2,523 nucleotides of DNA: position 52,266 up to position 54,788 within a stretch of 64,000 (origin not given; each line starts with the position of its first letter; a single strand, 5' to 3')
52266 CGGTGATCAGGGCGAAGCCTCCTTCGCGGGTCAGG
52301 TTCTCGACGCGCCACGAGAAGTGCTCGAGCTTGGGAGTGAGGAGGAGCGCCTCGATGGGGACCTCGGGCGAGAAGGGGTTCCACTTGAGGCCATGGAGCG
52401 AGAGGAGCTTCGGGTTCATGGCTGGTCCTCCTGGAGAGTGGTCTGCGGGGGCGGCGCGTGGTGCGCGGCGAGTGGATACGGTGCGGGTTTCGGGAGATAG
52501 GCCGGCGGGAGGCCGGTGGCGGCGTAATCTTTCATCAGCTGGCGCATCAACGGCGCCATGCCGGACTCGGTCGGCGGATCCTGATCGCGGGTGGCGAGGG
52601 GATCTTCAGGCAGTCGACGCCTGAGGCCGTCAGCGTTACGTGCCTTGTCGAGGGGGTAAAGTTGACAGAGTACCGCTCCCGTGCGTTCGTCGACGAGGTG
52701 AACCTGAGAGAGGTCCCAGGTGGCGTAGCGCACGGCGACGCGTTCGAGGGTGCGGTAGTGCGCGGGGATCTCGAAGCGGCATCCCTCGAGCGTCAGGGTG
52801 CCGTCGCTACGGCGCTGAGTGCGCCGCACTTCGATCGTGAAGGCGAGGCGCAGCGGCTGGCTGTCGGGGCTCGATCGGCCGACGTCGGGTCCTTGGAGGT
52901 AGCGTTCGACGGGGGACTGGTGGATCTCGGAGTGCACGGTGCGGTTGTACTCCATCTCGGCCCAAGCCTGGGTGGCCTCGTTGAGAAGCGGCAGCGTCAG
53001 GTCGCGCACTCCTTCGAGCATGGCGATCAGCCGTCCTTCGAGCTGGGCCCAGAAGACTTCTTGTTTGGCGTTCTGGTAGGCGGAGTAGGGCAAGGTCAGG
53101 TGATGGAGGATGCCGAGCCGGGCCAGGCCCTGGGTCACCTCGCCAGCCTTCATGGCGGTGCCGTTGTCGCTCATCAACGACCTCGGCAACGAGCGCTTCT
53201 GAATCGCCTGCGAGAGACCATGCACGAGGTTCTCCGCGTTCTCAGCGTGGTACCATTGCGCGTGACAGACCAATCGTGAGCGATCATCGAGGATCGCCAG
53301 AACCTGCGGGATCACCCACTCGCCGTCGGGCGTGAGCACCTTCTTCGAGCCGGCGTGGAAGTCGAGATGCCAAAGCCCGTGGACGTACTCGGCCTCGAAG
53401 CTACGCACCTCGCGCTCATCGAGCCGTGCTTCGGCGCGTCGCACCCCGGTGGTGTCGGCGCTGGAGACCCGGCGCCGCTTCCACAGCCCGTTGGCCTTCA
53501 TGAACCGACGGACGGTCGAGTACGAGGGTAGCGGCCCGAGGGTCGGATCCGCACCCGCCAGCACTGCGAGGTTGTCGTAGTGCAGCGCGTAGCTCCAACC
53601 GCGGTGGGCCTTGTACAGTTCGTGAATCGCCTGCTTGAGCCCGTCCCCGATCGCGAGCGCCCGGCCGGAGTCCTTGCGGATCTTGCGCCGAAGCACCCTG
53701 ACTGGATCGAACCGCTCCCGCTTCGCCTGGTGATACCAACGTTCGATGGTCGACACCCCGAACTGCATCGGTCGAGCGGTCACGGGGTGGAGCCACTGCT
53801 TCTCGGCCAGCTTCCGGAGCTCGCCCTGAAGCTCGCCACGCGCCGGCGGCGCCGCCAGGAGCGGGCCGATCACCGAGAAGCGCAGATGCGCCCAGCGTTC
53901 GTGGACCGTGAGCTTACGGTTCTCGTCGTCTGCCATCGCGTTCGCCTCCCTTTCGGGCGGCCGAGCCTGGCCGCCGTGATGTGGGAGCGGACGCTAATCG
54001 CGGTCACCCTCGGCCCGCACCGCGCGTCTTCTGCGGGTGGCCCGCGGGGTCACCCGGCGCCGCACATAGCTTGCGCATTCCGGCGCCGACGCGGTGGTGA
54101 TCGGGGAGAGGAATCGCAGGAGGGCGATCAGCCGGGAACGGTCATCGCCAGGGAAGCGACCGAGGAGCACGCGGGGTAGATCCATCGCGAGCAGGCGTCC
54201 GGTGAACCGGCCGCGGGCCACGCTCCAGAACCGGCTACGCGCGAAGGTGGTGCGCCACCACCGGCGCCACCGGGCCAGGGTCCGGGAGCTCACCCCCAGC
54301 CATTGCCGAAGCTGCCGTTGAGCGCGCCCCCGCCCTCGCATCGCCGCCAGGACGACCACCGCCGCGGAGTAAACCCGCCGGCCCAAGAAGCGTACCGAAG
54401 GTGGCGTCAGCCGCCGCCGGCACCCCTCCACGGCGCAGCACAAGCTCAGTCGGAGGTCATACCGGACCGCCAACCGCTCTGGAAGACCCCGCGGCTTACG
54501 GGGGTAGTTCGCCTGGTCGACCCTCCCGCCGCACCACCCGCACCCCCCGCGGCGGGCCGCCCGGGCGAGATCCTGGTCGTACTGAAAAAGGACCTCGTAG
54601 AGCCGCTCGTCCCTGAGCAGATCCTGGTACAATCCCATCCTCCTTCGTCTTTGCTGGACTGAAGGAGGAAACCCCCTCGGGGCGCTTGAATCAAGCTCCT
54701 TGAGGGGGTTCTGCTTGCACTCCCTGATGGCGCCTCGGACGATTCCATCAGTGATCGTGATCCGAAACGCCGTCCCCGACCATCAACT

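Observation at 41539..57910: Six copies of a GC-rich, hairpin-bearing about 240-270 bp unit ending in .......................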

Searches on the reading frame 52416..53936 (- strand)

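Call 56: search_protein_families(library=pfam, proteins=[window:52416-53936:-], max_evalue=0.01)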
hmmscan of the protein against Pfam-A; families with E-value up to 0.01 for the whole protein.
window:52416-53936:- (506 aa): 3 families
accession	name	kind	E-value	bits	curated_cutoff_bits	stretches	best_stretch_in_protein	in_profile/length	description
PF00665.32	rve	-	1.6e-08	35.2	32.6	1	188-285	7-101/102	Integrase core domain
PF13565.12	HTH_32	-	0.00084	20.3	33.7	1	63-145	1-72/73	Homeodomain-like domain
PF09299.17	Mu-transpos_C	-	0.0021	18.4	21.7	1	370-424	8-60/61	Mu transposase, C-terminal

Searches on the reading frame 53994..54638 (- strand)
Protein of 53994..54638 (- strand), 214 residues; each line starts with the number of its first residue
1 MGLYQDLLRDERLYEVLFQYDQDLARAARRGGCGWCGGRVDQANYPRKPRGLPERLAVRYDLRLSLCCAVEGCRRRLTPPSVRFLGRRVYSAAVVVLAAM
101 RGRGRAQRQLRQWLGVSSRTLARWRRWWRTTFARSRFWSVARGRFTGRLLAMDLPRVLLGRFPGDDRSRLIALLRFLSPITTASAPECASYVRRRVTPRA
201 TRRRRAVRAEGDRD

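Call 56: search_protein_families(library=pfam, proteins=[window:53994-54638:-], max_evalue=0.01)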
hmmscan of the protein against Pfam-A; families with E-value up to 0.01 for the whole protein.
window:53994-54638:- (214 aa): 2 families
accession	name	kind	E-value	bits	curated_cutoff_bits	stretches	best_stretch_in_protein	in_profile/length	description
PF13518.12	HTH_28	-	0.00051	20.5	25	1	95-130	5-38/52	Helix-turn-helix domain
PF24042.1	DUF7351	-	0.0063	16.7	31.2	0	11-80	47-107/177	Domain of unknown function (DUF7351)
